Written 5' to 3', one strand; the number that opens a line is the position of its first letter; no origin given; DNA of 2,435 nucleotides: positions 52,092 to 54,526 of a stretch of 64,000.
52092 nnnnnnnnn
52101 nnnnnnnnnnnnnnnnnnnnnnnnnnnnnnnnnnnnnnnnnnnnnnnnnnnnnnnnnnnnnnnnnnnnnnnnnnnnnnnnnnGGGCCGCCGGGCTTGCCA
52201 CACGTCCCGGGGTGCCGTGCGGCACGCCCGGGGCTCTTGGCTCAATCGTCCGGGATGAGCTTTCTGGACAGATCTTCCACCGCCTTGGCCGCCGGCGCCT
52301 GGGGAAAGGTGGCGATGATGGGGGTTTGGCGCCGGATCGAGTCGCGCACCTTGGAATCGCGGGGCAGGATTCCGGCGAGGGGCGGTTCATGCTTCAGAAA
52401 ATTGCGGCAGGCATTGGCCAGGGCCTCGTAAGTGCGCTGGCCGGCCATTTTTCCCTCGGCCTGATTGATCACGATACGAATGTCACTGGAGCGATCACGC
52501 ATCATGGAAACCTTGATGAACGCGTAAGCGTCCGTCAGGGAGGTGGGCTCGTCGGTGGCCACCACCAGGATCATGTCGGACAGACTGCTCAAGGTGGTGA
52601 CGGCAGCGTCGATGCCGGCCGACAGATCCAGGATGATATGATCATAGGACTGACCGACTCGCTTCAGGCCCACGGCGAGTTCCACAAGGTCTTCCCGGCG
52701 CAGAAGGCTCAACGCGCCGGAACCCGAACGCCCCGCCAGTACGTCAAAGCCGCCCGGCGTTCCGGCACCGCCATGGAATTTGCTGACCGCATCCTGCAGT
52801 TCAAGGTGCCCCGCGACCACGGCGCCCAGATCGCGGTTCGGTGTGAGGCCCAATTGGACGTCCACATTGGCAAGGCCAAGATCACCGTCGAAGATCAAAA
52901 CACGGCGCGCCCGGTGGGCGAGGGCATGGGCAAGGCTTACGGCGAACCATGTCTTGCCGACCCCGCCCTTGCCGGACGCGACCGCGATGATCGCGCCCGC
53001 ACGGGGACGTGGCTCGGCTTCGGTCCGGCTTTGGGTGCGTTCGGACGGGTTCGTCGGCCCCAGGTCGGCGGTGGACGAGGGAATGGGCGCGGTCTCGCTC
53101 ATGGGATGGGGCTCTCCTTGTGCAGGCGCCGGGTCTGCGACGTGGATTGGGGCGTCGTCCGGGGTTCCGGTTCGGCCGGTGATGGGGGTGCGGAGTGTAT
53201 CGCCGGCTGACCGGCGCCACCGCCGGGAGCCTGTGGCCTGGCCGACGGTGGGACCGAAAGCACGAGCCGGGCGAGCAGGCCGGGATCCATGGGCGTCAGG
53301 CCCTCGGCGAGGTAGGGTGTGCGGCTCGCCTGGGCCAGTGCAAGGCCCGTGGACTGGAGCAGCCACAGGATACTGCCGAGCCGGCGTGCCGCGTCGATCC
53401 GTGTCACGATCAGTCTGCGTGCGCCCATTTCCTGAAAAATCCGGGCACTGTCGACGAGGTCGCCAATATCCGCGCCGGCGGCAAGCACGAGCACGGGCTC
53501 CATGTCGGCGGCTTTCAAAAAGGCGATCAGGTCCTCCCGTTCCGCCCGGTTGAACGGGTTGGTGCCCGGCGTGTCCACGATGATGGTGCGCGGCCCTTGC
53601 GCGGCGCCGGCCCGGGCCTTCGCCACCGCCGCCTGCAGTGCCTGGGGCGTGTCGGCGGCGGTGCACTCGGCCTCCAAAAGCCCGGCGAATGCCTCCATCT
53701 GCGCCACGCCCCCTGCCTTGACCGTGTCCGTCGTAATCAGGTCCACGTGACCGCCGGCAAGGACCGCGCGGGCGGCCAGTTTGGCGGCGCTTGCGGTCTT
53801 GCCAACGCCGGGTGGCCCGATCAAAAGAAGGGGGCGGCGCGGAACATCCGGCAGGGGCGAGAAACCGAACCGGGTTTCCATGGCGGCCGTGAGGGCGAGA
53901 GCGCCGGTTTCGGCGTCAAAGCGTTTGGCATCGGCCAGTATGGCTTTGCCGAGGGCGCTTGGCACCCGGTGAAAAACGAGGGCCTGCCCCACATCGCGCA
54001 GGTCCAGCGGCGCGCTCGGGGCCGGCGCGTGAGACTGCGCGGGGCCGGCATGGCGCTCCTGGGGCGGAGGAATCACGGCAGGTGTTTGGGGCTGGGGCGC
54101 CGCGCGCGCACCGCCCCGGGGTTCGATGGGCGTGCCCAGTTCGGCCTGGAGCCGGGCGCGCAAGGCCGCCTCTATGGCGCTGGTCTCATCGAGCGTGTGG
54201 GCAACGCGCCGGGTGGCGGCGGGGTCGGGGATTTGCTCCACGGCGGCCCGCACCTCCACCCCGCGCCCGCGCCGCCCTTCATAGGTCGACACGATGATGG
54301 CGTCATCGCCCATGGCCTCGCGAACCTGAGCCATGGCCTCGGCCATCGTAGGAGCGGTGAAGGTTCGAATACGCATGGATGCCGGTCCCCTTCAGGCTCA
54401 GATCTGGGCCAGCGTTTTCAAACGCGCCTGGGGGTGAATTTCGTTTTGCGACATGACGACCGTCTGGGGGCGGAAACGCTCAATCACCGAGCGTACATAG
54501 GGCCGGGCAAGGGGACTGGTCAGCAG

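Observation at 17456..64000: Two distinct flagellar gene sets placed tail to tail in one 46-kb block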

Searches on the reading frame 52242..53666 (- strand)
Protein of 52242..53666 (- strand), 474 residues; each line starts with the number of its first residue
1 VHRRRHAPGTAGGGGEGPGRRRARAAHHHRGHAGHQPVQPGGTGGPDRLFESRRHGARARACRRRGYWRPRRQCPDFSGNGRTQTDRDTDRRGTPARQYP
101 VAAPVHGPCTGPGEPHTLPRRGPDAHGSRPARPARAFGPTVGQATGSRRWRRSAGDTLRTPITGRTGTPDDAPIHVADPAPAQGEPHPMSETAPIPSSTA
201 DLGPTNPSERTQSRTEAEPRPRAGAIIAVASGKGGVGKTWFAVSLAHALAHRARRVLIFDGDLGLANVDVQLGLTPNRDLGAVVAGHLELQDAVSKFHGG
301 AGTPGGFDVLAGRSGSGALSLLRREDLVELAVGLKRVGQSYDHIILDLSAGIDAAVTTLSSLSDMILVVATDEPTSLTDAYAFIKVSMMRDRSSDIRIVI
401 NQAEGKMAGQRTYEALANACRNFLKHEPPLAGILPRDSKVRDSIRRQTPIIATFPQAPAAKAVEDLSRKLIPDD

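Call 8: search_protein_families(library=pfam, proteins=[window:52242-53666:-], max_evalue=0.01)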
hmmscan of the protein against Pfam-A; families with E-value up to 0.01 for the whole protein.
window:52242-53666:- (474 aa): 8 families
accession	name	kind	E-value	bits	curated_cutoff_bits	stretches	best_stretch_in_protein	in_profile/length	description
PF01656.29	CbiA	-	9.5e-17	61.6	25.4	1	227-450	1-125/125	CobQ/CobB/MinD/ParA nucleotide binding domain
PF10609.15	ParA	-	1e-12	48.5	27.1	1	225-274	4-53/246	NUBPL iron-transfer P-loop NTPase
PF13614.12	AAA_31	-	1.4e-12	48.3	27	1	225-382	2-159/177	AAA domain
PF06564.18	CBP_BcsQ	-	8.8e-07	29.1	21.3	1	226-467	3-230/234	Cellulose biosynthesis protein BcsQ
PF02374.21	ArsA_ATPase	-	8.3e-05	22.4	24.3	1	229-260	5-36/305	Anion-transporting ATPase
PF13481.12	AAA_25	-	0.00018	21.6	27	0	227-254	35-61/195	AAA domain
PF00142.24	Fer4_NifH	-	0.0042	17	25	0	231-470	6-244/271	4Fe-4S iron sulfur cluster binding proteins, NifH/frxC family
PF07015.17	VirC1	-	0.0084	15.9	24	0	226-262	3-39/231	VirC1 protein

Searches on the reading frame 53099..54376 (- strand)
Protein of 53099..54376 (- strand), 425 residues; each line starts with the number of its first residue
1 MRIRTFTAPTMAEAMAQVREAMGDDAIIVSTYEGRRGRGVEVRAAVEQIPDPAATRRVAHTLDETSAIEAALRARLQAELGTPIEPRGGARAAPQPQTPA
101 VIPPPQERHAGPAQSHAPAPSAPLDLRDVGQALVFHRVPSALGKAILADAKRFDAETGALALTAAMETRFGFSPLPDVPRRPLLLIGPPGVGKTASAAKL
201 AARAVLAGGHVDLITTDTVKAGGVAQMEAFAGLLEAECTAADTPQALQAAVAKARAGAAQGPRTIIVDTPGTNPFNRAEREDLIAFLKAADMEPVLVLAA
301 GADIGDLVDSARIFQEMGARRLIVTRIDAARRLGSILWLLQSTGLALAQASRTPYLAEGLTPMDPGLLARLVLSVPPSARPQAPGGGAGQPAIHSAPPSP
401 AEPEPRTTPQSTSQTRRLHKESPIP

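Call 8: search_protein_families(library=pfam, proteins=[window:53099-54376:-], max_evalue=0.01)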
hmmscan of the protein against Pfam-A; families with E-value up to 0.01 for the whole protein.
window:53099-54376:- (425 aa): 8 families
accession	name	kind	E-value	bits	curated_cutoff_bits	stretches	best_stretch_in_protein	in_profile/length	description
PF00448.28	SRP54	-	2.2e-20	73.6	22.7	1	183-352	4-175/196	SRP54-type protein, GTPase domain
PF13671.12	AAA_33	-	2.5e-06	28.3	27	1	183-297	2-102/143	AAA domain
PF01695.23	IstB_IS21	-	3e-05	24.1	24.1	1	183-217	95-129/238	IstB-like ATP binding protein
PF13401.12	AAA_22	-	5.5e-05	23.9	27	1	180-268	5-91/130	AAA domain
PF13191.12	AAA_16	-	9.2e-05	23.4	32.6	1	181-290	25-127/167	AAA ATPase domain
PF00004.35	AAA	-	0.00024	22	21.2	1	183-268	1-64/131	ATPase family associated with various cellular activities (AAA)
PF20720.3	nSTAND3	-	0.0067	16.6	27.2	0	183-208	20-45/155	Novel STAND NTPase 3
PF13521.12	AAA_28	-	0.0094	16.6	27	0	184-269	3-81/164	AAA domain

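Call 23: search_protein_families(library=ncbifam, proteins=[window:53099-54376:-], max_evalue=0.01)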
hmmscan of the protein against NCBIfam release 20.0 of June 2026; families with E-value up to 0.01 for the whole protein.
window:53099-54376:- (425 aa): 18 families
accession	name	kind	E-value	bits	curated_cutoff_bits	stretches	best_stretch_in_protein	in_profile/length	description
TIGR03499.1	FlhF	equivalog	3.6e-37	128.9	174.15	1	1-271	1-286/286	flagellar biosynthesis GTPase FlhF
NF011310.0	PRK14721.1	equivalog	2.4e-20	73.2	725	2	185-340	196-349/423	flagellar biosynthesis regulator FlhF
NF011312.0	PRK14723.1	equivalog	1.8e-17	63.2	951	2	184-337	189-343/768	flagellar biosynthesis regulator FlhF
NF009367.0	PRK12724.1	equivalog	3.7e-12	45.8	718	1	179-340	222-382/433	flagellar biosynthesis regulator FlhF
NF009368.0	PRK12726.1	equivalog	4.6e-12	45.8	832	1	181-347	207-372/407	flagellar biosynthesis regulator FlhF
NF011311.0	PRK14722.1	equivalog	1.7e-11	43.8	777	1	185-300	142-255/374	flagellar biosynthesis regulator FlhF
TIGR00064.1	ftsY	equivalog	2e-11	43.7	260.7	1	183-343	82-250/279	signal recognition particle-docking protein FtsY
NF009366.0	PRK12723.1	equivalog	3.7e-10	39.5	585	1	178-341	172-336/388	flagellar biosynthesis regulator FlhF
TIGR00959.1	ffh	equivalog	9.3e-10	37.9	473.2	1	182-344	101-266/428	signal recognition particle protein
NF005230.0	PRK06731.1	equivalog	8.4e-08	31.8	553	1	183-337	89-242/281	flagellar biosynthesis regulator FlhF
NF038214.1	IS21_help_AAA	equivalog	0.0006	19.6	200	0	181-218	91-128/232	IS21-like element helper ATPase IstB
NF003233.0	PRK04195.2-3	equivalog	0.0025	16.7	471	1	178-199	36-57/504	replication factor C large subunit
TIGR01425.1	SRP54_euk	equivalog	0.0031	16.4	576.25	1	183-333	103-255/428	signal recognition particle protein SRP54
NF041546.1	ParA_partition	equivalog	0.0042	16.7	180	1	190-335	10-150/203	ParA family partition ATPase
NF005098.0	PRK06526.1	subfamily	0.006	16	296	0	183-218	112-147/266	transposase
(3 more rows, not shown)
